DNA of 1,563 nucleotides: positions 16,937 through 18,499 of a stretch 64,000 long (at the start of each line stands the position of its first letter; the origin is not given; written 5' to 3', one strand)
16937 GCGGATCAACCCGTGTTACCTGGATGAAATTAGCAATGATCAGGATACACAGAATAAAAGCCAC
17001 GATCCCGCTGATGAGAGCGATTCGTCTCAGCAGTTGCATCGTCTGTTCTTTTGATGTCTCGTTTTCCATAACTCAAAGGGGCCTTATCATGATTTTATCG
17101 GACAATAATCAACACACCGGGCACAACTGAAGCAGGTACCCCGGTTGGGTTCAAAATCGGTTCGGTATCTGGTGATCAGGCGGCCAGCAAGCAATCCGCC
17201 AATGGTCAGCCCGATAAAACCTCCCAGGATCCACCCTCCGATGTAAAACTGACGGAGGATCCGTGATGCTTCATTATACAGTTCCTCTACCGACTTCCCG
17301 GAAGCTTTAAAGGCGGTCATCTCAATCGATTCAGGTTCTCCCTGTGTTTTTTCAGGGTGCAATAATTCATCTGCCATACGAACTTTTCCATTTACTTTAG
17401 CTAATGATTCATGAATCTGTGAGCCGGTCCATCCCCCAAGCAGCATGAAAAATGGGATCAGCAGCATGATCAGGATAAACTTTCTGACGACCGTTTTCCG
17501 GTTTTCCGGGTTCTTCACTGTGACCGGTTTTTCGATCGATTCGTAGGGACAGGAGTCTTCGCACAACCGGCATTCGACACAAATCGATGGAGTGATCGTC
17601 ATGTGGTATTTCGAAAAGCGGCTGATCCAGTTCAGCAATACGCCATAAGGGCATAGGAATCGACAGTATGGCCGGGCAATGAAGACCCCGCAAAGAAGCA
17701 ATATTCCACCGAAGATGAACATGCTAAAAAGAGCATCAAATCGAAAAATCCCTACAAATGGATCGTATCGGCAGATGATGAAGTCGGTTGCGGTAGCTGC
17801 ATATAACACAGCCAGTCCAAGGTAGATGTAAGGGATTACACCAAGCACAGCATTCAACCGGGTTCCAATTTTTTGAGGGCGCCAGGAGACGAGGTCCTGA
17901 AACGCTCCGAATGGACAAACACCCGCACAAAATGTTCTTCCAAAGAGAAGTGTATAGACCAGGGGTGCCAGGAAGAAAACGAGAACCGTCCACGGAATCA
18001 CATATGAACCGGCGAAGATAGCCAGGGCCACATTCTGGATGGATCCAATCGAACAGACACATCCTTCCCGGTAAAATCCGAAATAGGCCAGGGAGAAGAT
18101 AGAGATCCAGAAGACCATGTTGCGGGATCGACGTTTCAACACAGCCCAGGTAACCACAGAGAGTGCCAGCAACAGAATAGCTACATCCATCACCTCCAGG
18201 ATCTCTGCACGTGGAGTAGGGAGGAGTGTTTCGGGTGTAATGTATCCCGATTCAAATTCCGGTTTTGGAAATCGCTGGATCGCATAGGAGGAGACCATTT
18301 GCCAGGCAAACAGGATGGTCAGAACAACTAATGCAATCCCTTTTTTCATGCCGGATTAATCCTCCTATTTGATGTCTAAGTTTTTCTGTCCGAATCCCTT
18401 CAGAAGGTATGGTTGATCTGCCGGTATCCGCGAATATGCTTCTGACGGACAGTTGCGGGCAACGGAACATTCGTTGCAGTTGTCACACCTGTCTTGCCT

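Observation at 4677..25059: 14-gene cluster resembling an uncharacterised cytoplasm-to-periplasm redox system built on PQQ-like propellers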

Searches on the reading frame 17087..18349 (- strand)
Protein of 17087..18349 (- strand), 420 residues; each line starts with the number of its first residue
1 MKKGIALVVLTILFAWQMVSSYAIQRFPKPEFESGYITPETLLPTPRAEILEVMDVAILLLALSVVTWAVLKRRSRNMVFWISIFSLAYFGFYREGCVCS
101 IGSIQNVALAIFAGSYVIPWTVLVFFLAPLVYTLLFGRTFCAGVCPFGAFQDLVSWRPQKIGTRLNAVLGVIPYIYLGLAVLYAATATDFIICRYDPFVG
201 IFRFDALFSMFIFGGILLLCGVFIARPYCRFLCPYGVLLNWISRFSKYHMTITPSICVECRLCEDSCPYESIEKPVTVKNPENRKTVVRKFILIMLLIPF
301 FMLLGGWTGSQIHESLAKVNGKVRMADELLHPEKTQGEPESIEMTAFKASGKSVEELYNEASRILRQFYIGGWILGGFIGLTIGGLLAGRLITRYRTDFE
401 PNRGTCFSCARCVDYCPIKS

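Call 4: search_protein_families(library=pfam, proteins=[window:17087-18349:-], max_evalue=0.01)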
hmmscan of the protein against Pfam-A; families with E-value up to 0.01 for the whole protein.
window:17087-18349:- (420 aa): 11 families
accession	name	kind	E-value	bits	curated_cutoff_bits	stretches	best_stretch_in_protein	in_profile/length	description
PF12801.12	Fer4_5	-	1e-15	57.8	22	2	119-163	2-47/48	4Fe-4S binding domain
PF00037.32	Fer4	-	1.8e-07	31.1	21.1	1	251-273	2-24/24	4Fe-4S binding domain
PF12838.12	Fer4_7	-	2.8e-07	31.3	27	1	228-270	7-51/52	4Fe-4S dicluster domain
PF13484.11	Fer4_16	-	1.1e-06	29.7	30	1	257-282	2-28/66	4Fe-4S double cluster binding domain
PF14697.11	Fer4_21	-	1.8e-05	25.2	35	0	229-272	14-57/59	4Fe-4S dicluster domain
PF13187.11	Fer4_9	-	3.1e-05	24.3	27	0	404-417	35-48/52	4Fe-4S dicluster domain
PF13237.11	Fer4_10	-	3.4e-05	24.1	25.5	1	250-273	2-22/53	4Fe-4S dicluster domain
PF13183.11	Fer4_8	-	0.00051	21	27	0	256-272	4-20/68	4Fe-4S dicluster domain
PF12798.12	Fer4_3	-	0.0011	20.1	27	0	257-269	1-13/15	4Fe-4S binding domain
PF12837.12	Fer4_6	-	0.0019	18.5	25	1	250-271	2-23/24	4Fe-4S binding domain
PF12797.12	Fer4_2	-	0.0058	17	24.5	1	249-269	2-22/22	4Fe-4S binding domain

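Call 6: search_protein_families(library=ncbifam, proteins=[window:17087-18349:-], max_evalue=0.001)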
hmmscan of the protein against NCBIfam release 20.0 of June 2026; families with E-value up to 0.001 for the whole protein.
window:17087-18349:- (420 aa): 8 families
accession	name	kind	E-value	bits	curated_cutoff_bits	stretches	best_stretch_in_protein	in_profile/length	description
TIGR02163.1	napH_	subfamily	6.3e-14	52.1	213.05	1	117-279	57-225/255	NapH/MauN family ferredoxin-type protein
NF007013.0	PRK09477.1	equivalog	2.4e-12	46.6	234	1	111-279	74-249/286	quinol dehydrogenase ferredoxin subunit NapH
NF046105.1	TransRegNosR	equivalog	8.9e-11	40.8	1000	1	52-279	405-651/680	transcriptional regulator NosR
NF058577.1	FdxA_fam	equivalog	1.1e-05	25.5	65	0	249-270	30-51/52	4Fe-4S ferredoxin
TIGR01971.1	NuoI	subfamily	1.8e-05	24.3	113.05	0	246-274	72-100/121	NADH-quinone oxidoreductase, chain I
NF038196.1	ferrodoxin_EFR1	subfamily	0.00026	21.1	75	0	249-273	179-202/242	EFR1 family ferrodoxin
NF040864.1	HgcB_ferredoxin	equivalog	0.00028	20.7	99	0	228-274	21-63/93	mercury methylation ferredoxin HgcB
NF004545.0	PRK05888.3-1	equivalog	0.00043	20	229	0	244-286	56-98/154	NADH-quinone oxidoreductase subunit NuoI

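Call 8: find_homologous_proteins(query=window:17087-18349:-, max_evalue=1e-10)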
Query window:17087-18349:- (420 aa): 7935 proteins with E <= 1e-10 among 8000 candidates; the best 120 are listed.
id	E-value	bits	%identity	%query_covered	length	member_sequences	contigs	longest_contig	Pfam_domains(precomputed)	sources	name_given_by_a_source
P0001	3.9e-279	944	98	100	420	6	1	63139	PF14697.12,PF12801.13,PF00037.33,PF13484.12,PF12838.13,PF13187.12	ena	-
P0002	5.8e-255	864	87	100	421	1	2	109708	PF14697.12,PF12801.13,PF00037.33,PF13484.12,PF12838.13,PF13187.12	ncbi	ncbi:MAG: 4Fe-4S binding protein [Bacteroidota bacterium]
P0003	8.7e-252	854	85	100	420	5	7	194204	PF14697.12,PF12801.13,PF00037.33,PF13484.12,PF12838.13,PF13187.12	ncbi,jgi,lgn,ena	-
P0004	1.1e-251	853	87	100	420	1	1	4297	PF12801.13,PF00037.33,PF13484.12,PF12838.13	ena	-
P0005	8.7e-251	850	86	100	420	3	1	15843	PF14697.12,PF12801.13,PF00037.33,PF13484.12,PF12838.13,PF13187.12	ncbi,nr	ncbi:MAG: 4Fe-4S binding protein [Bacteroidales bacterium]|nr:4Fe-4S binding protein [Bacteroidales 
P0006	4.9e-250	848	86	100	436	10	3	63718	PF12801.13,PF12838.13,PF13237.12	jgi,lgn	jgi:NAD-dependent dihydropyrimidine dehydrogenase PreA subunit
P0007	1.6e-247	840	82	100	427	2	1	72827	PF14697.12,PF12801.13,PF00037.33,PF13484.12,PF12838.13,PF13237.12,PF13187.12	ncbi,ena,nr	ncbi:MAG: 4Fe-4S binding protein [Bacteroidetes bacterium]|nr:MAG: 4Fe-4S binding protein [Bacteroid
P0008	1.4e-245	833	85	100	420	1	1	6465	PF14697.12,PF12801.13,PF00037.33,PF13484.12,PF12838.13,PF13237.12,PF13187.12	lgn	-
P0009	8.0e-244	827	84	100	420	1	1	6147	PF12801.13,PF00037.33,PF13484.12,PF12838.13,PF13187.12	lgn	-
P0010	5.4e-241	818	82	100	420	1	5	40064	PF14697.12,PF12801.13,PF00037.33,PF13484.12,PF12838.13,PF13187.12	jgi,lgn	-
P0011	7.4e-241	818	82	100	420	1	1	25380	PF14697.12,PF12801.13,PF00037.33,PF13484.12,PF12838.13,PF13187.12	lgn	-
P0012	2.9e-240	816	81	100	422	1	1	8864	PF12801.13,PF00037.33,PF13484.12,PF12838.13,PF13187.12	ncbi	ncbi:MAG: 4Fe-4S binding protein [bacterium]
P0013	3.0e-236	802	80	100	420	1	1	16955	PF14697.12,PF12801.13,PF12837.13,PF00037.33,PF13484.12,PF12838.13,PF13187.12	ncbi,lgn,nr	ncbi:MAG: 4Fe-4S binding protein [Bacteroidales bacterium]|nr:4Fe-4S binding protein [Bacteroidales 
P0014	1.1e-221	755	75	100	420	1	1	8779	PF14697.12,PF12801.13,PF00037.33,PF13484.12,PF12838.13,PF13183.12,PF13187.12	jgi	jgi:ferredoxin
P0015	1.2e-216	738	76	96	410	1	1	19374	PF14697.12,PF12801.13,PF00037.33,PF13484.12,PF12838.13,PF13237.12,PF13187.12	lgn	-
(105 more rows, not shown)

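Call 10: find_related_loci(query=A1, collection=genome_contigs, flank=10000)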
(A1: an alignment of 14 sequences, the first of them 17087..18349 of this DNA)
Query A1 (420 aa) in genome_contigs; peptide patterns used: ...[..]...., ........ (x = any residue, [..] = any of these).
599 stretches matched a pattern (row limit reached: there are more); 543 encode a relative of the query (tblastn E <= 1e-3); the best 80 are kept; 80 distinct loci.
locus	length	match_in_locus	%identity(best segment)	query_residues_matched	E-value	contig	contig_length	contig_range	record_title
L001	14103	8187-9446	97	1-420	0e+0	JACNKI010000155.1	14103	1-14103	MAG: Bacteroidetes bacterium isolate NIOZ-UU56 NIOZ-UU_NODE_5399_length_14103_cov_36.113, whole genome shotgun sequence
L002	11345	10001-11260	87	1-420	0e+0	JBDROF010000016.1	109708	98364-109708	MAG: Bacteroidota bacterium isolate MEGAHIT-group-1.940 k141_8909040, whole genome shotgun sequence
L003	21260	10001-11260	85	1-420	0e+0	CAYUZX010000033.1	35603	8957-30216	MAG TPA_asm: uncultured Prolixibacteraceae bacterium isolate SRP178699_co1_420 genome assembly, contig: NODE_1175_length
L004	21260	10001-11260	85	1-420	0e+0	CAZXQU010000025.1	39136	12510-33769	MAG TPA_asm: uncultured Prolixibacteraceae bacterium isolate SRP178699_co1_374 genome assembly, contig: NODE_975_length_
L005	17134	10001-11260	84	1-420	0e+0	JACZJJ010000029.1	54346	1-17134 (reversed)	MAG: Bacteroidales bacterium isolate MAG16 bacteroidetes_2_contig_245820, whole genome shotgun sequence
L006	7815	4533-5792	87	1-420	0e+0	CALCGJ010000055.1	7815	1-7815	MAG TPA_asm: uncultured Bacteroidetes bacterium isolate ERR2206790_bin.55_CONCOCT_v1.1_MAG genome assembly, contig: ERZ8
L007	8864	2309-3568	81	1-420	0e+0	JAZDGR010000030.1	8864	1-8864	MAG: bacterium isolate MEGAHIT-group-0.275 k141_11800661, whole genome shotgun sequence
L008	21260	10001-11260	82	1-420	0e+0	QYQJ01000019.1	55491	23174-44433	MAG: Bacteroidetes bacterium isolate PowLak16_MAG5 c_000000025641, whole genome shotgun sequence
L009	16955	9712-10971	80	1-420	0e+0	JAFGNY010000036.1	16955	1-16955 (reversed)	MAG: Bacteroidales bacterium isolate Zod_Metabat.574 k87_690864, whole genome shotgun sequence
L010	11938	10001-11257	69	1-419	0e+0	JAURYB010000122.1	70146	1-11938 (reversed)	MAG: Bacteroidales bacterium isolate E10_metabat.bin.71 E10_k141_50636, whole genome shotgun sequence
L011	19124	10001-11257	69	1-419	0e+0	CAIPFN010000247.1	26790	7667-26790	MAG: uncultured Bacteroidales bacterium isolate MJ-time_bin-7144 genome assembly, contig: bin-7144:247/392, whole genome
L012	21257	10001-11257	67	1-419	0e+0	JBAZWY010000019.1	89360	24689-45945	MAG: Lentimicrobiaceae bacterium isolate SO_2017_GW1_43 NODE_1608_length_89360_cov_5.069134_OW334_2017, whole genome sho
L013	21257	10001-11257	68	1-419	0e+0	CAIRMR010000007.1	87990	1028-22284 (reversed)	MAG: uncultured Bacteroidales bacterium isolate Loclat_bin-01022 genome assembly, contig: bin-01022:007/223, whole genom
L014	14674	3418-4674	68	1-419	0e+0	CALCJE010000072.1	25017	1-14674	MAG TPA_asm: uncultured Bacteroidales bacterium isolate SRR3330202_bin.141_CONCOCT_v1.1_MAG genome assembly, contig: ERZ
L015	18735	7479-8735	67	1-419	0e+0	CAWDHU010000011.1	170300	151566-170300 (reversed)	MAG: uncultured Bacteroidales bacterium isolate MFD04716.bin.1.37 genome assembly, contig: contig_26257, whole genome sh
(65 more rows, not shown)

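Call 55: search_solved_structures(query=window:17087-18349:-, max_evalue=0.01)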
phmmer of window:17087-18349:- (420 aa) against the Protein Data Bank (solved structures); distinct sequences matched with E-value up to 0.01: 0.

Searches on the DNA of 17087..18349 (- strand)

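Call 78: search_rna_families(sources=[L003, L008, L012, L018, L080, L081, L084], threshold=gathering)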
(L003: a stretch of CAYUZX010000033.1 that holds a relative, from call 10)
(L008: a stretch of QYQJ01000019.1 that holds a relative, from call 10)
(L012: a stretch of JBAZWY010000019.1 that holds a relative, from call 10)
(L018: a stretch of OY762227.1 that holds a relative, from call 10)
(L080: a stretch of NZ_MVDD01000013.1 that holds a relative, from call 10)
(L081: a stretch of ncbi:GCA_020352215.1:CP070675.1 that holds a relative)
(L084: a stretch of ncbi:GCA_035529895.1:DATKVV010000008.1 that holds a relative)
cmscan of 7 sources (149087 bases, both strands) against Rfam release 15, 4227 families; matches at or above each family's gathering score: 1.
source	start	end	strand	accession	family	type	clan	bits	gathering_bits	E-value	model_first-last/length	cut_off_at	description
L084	3092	3164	+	RF00005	tRNA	Gene; tRNA;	CL00001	77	29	8.5e-15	1-71/71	no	tRNA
